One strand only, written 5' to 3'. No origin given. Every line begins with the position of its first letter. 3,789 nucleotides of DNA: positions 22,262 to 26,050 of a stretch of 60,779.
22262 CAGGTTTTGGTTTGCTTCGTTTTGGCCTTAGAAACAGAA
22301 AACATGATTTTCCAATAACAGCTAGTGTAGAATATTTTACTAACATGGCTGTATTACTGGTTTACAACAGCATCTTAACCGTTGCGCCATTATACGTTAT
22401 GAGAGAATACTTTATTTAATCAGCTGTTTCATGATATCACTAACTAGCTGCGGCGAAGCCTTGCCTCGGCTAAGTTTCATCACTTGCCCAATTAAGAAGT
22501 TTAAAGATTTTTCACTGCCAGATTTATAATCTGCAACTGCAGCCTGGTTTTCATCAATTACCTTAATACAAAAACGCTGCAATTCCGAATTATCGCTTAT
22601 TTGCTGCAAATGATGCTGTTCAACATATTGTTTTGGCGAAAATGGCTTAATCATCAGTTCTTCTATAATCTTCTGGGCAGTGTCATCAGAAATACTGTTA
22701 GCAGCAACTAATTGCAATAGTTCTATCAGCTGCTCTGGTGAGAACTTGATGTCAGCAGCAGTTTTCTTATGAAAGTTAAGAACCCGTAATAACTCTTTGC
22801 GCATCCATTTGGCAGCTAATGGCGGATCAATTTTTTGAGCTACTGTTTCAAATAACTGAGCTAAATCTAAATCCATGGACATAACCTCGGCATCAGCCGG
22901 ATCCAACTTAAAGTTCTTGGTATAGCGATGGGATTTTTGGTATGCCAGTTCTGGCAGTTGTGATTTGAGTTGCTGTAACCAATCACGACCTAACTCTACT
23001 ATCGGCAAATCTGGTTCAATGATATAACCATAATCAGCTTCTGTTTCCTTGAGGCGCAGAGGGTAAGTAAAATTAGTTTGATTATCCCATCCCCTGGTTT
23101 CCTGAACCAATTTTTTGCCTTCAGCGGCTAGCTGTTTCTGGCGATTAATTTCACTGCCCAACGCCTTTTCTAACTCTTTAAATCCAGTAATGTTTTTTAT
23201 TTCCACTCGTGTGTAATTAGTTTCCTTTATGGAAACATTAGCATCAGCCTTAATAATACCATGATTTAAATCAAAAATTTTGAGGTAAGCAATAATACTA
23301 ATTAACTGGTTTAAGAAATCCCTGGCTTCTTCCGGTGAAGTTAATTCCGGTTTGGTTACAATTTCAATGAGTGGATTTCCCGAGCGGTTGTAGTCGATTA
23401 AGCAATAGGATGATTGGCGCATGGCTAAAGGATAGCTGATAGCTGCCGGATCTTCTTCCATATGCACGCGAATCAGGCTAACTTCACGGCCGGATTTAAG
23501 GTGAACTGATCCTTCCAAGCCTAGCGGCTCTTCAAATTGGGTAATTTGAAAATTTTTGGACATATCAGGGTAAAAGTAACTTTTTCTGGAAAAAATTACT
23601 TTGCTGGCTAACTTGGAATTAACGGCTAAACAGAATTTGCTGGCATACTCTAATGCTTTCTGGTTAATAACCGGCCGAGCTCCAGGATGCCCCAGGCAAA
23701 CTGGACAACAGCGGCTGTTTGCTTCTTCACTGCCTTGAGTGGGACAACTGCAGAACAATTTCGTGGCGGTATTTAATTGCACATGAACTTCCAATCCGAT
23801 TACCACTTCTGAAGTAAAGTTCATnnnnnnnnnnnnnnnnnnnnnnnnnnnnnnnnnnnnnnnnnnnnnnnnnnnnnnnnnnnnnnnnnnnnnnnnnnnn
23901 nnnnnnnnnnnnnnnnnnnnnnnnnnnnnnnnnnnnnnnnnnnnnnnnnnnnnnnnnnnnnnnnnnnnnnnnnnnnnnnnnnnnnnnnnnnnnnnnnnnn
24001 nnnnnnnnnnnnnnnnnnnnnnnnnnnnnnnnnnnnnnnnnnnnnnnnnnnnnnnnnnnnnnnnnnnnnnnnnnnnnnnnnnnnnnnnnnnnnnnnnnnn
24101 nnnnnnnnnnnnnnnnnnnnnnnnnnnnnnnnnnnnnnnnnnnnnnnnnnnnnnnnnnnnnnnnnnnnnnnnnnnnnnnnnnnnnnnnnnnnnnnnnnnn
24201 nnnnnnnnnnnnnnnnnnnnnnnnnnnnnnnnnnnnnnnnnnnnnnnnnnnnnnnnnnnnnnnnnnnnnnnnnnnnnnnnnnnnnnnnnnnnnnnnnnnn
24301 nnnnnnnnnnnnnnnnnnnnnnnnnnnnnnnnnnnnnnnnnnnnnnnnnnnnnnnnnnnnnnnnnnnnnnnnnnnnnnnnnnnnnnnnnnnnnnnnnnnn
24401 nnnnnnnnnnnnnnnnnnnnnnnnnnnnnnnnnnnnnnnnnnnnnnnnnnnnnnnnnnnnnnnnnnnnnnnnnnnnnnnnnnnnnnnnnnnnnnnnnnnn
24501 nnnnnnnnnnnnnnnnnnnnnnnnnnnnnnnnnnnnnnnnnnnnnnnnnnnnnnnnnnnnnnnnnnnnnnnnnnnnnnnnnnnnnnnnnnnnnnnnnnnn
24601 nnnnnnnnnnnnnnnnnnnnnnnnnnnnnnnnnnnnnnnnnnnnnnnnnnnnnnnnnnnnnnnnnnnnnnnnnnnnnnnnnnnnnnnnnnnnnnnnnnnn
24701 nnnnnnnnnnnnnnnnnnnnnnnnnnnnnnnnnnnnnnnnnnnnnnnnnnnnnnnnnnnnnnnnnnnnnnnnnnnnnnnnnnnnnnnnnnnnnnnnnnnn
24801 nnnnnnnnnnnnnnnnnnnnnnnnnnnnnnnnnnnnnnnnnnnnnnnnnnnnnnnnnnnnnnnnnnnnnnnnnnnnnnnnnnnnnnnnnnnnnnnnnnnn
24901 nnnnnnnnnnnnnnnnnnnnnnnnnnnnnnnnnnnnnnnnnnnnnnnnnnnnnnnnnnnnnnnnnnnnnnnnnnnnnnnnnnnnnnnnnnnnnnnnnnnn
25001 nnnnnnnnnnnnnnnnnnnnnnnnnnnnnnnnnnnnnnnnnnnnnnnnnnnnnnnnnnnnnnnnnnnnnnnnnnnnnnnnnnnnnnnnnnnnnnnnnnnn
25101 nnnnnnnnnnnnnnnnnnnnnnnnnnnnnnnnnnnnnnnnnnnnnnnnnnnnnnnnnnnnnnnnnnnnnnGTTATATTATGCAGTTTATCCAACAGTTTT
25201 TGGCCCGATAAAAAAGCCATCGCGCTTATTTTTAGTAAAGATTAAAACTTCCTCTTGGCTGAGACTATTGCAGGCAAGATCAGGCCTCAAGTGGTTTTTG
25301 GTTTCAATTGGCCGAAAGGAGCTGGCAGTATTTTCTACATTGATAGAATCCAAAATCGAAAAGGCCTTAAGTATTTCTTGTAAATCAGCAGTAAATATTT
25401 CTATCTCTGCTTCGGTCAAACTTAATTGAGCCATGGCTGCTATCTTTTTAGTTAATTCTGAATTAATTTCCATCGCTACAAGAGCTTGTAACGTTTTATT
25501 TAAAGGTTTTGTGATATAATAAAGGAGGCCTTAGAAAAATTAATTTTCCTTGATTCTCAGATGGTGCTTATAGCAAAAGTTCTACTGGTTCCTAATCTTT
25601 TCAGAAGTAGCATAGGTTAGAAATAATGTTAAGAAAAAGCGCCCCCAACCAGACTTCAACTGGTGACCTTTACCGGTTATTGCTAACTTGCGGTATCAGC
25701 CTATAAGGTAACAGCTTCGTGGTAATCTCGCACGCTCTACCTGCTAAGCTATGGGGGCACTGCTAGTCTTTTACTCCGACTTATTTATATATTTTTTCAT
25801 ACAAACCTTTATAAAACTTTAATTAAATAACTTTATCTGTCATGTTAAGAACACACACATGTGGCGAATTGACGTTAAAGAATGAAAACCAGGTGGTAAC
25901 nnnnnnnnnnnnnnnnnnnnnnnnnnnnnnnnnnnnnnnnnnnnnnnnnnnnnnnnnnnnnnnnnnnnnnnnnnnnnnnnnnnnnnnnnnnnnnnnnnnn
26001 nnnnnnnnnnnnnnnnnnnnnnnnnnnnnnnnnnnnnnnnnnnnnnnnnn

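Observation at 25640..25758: tRNA-Asn(GUU) gene interrupted by three short introns (30/31, 37/38, 43/44)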

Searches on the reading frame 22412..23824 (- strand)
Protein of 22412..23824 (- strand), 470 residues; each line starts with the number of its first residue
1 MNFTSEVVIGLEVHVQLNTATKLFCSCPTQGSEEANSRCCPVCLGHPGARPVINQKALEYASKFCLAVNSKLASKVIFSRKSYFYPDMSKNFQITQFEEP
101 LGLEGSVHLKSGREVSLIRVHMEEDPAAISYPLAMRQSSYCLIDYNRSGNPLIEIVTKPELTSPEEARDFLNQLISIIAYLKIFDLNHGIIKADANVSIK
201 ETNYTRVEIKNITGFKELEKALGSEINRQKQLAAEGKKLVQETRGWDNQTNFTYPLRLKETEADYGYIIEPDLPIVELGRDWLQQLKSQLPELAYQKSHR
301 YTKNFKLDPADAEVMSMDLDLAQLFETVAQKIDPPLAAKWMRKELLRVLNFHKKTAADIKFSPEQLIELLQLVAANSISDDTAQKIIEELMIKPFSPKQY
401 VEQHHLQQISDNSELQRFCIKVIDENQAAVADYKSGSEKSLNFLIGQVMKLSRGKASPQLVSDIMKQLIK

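Call 9: search_protein_families(library=pfam, proteins=[window:22412-23824:-])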
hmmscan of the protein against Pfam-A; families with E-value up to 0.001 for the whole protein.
window:22412-23824:- (470 aa): 2 families
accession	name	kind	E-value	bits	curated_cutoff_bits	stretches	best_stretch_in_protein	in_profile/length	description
PF02934.20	GatB_N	-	5.4e-91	305.1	23.4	1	7-283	1-276/277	GatB/GatE catalytic domain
PF02637.23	GatB_Yqey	-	2.9e-43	147.7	27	1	323-468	1-147/148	GatB domain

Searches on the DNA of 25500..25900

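Call 5: search_rna_families(source=window, start=25500, end=25900, threshold=evalue, max_evalue=10, show_alignments=3)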
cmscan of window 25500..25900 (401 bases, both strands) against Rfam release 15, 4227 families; matches with E-value up to 10: 4.
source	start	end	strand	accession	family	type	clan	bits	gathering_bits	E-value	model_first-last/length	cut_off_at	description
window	25640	25758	-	RF00005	tRNA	Gene; tRNA;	CL00001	38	29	1.2e-06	1-71/71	no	tRNA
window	25510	25675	+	RF02194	HPnc0260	Gene; antisense;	-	26.2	59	1.5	1-156/156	no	Bacterial antisense RNA HPnc0260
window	25654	25732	-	RF02788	snoTBR6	Gene; snRNA; snoRNA; CD-box;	-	19.4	37.6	0.59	1-83/83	no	Small nucleolar RNA TBR6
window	25744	25810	-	RF02183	ST7-OT3_1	Gene; lncRNA;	-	15.6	50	4.7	1-79/79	no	ST7 overlapping transcript 3 conserved region 1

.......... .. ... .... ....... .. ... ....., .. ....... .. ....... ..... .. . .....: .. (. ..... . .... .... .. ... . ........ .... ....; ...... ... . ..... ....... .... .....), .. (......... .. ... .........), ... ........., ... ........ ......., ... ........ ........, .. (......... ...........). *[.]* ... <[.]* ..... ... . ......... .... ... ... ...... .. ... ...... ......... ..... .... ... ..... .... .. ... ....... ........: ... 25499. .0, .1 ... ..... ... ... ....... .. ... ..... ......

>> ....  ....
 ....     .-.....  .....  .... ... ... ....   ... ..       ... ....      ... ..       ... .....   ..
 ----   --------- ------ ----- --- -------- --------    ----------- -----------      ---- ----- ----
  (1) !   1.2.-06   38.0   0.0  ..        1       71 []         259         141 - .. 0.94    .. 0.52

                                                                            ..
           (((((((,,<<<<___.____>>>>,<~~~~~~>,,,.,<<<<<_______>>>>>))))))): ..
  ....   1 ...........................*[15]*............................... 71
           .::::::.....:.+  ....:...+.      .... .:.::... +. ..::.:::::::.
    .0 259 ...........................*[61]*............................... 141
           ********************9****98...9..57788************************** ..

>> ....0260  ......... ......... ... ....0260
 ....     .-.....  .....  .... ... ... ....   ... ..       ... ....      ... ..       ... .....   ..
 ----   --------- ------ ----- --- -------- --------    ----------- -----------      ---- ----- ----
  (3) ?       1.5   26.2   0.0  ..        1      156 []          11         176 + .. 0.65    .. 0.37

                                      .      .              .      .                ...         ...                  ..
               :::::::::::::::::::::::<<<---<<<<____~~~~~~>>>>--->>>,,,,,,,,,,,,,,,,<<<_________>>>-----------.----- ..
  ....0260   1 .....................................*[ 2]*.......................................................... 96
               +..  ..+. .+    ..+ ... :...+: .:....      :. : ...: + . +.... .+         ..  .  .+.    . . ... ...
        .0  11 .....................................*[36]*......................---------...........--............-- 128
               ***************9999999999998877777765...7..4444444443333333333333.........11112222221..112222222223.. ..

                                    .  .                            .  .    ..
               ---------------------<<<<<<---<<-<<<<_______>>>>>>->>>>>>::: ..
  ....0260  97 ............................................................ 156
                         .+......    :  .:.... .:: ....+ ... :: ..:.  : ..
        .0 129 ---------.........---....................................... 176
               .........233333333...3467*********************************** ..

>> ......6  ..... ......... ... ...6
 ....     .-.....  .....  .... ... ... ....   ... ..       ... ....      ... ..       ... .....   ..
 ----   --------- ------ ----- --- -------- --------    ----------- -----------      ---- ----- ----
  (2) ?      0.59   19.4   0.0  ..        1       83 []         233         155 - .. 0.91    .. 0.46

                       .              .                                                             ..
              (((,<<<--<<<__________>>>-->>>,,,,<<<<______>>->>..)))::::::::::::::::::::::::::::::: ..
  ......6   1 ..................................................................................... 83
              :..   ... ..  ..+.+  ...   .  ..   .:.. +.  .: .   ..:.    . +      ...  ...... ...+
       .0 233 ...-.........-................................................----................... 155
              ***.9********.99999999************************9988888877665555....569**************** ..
